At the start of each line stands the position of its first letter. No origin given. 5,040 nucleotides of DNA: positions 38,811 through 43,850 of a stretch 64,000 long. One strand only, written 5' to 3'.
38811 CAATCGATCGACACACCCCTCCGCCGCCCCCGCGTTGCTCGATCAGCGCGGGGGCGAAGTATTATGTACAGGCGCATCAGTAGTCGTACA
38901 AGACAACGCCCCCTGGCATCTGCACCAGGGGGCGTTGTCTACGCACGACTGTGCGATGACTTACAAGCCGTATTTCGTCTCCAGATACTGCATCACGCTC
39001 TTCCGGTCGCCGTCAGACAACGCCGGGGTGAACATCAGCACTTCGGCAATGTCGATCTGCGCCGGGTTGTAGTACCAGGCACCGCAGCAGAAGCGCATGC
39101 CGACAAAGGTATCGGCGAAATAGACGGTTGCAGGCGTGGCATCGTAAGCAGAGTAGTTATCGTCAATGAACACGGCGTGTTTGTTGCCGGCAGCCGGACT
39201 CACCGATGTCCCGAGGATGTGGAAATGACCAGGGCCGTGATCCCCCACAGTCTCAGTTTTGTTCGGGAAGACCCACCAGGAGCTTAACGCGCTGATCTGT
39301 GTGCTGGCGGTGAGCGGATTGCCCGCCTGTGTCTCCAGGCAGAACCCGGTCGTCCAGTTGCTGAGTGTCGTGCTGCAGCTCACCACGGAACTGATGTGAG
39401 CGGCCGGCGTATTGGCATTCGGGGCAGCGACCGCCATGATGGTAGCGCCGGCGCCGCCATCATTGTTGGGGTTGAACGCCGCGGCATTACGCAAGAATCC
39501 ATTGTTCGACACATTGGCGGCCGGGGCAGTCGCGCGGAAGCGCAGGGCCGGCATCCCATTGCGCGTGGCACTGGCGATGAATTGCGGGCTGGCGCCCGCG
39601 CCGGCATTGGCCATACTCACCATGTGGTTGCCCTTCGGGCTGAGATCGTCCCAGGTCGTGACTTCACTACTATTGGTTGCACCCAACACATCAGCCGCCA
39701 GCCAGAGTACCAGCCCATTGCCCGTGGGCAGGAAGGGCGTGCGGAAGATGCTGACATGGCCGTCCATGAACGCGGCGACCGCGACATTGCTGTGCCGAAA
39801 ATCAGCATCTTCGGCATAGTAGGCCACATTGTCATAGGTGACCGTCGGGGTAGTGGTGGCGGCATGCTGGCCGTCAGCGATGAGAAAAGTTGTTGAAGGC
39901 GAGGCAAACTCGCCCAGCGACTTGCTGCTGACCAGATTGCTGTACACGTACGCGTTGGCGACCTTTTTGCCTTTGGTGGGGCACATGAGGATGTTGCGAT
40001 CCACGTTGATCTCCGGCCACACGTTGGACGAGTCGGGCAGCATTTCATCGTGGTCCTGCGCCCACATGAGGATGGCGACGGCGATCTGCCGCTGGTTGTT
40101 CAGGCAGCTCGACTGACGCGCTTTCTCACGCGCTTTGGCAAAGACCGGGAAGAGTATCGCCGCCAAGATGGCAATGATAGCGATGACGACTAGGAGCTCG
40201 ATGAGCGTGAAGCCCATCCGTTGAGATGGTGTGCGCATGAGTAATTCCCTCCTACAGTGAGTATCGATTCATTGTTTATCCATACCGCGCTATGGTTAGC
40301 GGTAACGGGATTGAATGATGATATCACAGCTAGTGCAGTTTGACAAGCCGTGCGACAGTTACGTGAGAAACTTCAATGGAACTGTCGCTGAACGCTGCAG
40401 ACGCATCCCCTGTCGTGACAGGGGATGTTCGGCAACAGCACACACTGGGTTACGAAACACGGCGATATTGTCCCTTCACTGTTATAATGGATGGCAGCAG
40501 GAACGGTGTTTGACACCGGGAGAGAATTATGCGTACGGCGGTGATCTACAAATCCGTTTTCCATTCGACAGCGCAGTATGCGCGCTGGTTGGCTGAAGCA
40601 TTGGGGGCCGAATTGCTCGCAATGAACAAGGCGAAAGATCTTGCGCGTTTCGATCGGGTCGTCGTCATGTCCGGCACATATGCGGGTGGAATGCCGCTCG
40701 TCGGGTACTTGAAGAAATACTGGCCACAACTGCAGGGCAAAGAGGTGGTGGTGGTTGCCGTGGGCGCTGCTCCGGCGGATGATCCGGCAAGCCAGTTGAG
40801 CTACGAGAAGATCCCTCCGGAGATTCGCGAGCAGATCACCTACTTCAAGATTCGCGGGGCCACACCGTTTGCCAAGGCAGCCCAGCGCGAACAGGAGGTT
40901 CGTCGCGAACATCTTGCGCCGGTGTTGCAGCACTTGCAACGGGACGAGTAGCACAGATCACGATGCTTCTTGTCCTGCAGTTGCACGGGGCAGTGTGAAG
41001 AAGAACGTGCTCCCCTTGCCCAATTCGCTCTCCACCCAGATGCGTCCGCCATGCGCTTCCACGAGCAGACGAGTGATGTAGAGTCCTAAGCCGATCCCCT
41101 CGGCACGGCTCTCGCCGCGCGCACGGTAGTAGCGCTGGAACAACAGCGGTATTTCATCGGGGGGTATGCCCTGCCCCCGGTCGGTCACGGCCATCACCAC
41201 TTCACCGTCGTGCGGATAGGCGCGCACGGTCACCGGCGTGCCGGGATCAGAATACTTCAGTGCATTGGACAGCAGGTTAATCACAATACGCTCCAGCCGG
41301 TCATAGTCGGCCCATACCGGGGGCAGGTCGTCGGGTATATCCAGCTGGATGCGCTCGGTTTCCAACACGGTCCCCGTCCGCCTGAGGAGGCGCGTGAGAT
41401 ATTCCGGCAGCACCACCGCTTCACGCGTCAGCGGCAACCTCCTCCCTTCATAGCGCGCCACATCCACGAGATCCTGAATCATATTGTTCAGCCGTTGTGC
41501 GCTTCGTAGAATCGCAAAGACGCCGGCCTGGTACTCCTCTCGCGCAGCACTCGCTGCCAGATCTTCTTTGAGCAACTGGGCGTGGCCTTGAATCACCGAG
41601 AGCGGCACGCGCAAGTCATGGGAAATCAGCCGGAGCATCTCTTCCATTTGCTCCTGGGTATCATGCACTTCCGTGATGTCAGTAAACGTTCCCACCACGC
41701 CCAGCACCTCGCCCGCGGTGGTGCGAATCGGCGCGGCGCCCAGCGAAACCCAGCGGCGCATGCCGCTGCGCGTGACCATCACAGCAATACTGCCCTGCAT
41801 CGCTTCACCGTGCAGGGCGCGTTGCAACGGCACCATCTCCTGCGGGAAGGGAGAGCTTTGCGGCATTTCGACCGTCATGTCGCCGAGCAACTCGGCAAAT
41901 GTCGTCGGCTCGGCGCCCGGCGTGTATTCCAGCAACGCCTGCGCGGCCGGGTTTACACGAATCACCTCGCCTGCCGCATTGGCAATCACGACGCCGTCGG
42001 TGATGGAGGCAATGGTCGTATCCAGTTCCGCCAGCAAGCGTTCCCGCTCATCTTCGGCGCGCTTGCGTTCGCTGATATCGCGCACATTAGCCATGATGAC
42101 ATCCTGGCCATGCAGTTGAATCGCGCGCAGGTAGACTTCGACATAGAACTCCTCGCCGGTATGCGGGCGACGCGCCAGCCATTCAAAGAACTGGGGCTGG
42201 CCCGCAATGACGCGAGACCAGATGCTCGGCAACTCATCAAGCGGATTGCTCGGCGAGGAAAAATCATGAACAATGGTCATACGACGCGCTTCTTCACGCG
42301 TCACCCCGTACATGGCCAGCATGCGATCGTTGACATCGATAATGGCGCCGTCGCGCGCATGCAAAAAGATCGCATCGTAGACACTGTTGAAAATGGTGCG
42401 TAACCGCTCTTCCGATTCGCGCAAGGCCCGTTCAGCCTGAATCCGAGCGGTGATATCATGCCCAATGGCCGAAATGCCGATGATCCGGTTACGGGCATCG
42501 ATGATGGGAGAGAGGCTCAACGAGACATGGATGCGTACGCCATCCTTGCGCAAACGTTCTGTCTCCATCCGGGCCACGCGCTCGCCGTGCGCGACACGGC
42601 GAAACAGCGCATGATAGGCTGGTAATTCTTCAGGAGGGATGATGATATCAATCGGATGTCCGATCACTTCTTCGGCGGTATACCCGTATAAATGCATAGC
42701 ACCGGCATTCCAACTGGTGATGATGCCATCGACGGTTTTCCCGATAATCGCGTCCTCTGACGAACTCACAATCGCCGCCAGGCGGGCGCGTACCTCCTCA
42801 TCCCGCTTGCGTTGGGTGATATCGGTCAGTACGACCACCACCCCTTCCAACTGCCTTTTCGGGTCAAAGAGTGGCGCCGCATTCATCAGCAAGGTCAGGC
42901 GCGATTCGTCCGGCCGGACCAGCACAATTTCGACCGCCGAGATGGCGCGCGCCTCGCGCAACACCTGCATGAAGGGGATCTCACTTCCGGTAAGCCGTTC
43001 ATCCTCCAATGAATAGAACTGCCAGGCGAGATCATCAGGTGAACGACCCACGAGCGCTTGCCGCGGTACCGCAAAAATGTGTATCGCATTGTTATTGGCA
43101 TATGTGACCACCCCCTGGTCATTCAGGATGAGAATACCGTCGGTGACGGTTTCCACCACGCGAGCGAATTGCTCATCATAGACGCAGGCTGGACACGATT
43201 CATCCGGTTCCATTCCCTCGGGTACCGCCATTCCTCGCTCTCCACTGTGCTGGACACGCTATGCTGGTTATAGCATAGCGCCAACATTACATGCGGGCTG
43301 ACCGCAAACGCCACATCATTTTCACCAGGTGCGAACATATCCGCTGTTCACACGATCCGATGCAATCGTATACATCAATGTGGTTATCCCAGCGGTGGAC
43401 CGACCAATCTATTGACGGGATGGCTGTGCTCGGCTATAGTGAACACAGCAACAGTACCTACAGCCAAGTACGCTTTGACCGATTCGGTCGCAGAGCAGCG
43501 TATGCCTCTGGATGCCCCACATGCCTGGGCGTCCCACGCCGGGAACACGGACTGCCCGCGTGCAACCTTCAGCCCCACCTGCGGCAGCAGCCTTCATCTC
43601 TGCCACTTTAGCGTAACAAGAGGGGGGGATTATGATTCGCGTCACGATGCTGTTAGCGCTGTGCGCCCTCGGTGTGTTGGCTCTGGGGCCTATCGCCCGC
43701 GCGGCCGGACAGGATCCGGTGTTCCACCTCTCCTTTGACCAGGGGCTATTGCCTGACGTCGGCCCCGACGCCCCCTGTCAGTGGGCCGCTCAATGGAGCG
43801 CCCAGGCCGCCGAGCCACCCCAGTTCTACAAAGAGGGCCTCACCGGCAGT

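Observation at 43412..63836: ~20-kb operon of four tandem giant paralogs (LamG, CBM9-like, Ig-like, unknown C-terminal module) with GH95/DUF5703-like and BNR-propeller partners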

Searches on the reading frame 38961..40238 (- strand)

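Call 8: search_protein_families(library=pfam, proteins=[window:38961-40238:-], max_evalue=0.001)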
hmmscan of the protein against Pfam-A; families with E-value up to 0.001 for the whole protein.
window:38961-40238:- (425 aa): 2 families
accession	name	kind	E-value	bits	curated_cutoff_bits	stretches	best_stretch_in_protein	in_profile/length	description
PF07596.16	SBP_bac_10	-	8.1e-06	26.5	23.3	1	35-71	2-37/268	Protein of unknown function (DUF1559)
PF07963.17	N_methyl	-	1e-05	25.4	21.2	1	9-30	6-27/27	Prokaryotic N-terminal methylation motif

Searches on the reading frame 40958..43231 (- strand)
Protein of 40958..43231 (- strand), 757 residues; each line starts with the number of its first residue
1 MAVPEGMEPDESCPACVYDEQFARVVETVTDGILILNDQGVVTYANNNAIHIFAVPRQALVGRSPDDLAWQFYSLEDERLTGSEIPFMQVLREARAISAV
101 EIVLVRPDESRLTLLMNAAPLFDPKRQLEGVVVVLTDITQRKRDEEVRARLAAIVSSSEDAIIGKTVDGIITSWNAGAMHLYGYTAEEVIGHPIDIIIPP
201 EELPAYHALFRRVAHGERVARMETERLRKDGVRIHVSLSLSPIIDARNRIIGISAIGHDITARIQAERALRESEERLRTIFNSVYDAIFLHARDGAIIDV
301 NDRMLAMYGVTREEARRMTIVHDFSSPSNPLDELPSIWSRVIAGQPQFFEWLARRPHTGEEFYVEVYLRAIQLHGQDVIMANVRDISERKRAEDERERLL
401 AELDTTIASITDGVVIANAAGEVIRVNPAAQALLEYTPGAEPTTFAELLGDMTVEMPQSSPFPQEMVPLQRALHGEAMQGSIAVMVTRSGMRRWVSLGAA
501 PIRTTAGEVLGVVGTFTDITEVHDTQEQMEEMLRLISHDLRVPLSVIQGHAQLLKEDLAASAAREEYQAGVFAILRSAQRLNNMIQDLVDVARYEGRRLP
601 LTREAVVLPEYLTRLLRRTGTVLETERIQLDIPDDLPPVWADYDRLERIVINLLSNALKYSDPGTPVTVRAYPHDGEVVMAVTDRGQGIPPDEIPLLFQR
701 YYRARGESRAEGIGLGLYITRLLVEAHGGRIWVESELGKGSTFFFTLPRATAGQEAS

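Call 8: search_protein_families(library=pfam, proteins=[window:40958-43231:-], max_evalue=0.001)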
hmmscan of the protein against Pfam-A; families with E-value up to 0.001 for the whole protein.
window:40958-43231:- (757 aa): 11 families
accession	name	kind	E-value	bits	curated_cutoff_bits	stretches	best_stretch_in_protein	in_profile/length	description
PF08448.16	PAS_4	-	1.5e-53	180.1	23.1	4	156-263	2-108/110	PAS fold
PF13426.13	PAS_9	-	1.9e-50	169.9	27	4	160-262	2-103/103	PAS domain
PF00989.32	PAS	-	7e-49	165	22.6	4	150-260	2-113/113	PAS fold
PF02518.31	HATPase_c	-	8.8e-31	107.1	26.4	1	642-750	2-110/111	Histidine kinase-, DNA gyrase B-, and HSP90-like ATPase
PF13188.13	PAS_8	-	3e-27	94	21.8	2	275-321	1-47/65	PAS domain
PF00512.31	HisKA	-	6.3e-13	49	26.9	1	529-595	2-64/66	His Kinase A (phospho-acceptor) domain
PF08447.18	PAS_3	-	9.2e-13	48.7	25.6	1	172-254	2-86/89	PAS fold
PF12860.13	PAS_7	-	1.3e-10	41.8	27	1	27-146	2-115/115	PAS fold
PF13596.12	PAS_10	-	4.4e-10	40.6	22.1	0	486-520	72-106/106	PAS domain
PF24820.1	Diguanyl_cycl_sensor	-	1e-09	38.7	28.1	0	25-67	1-43/109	Diguanylate cyclase-like sensor domain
PF13581.12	HATPase_c_2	-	0.00021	21.7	27.4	1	649-725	35-110/127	Histidine kinase-like ATPase domain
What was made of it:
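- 40958..43231 (-): Divergently oriented PAS (x4) histidine kinase; a possible but untested regulator. Call 8.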

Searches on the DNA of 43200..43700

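Call 82: search_rna_families(source=window, start=43200, end=43700, threshold=evalue, max_evalue=1)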
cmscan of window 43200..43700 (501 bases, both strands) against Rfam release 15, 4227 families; matches with E-value up to 1: 0.
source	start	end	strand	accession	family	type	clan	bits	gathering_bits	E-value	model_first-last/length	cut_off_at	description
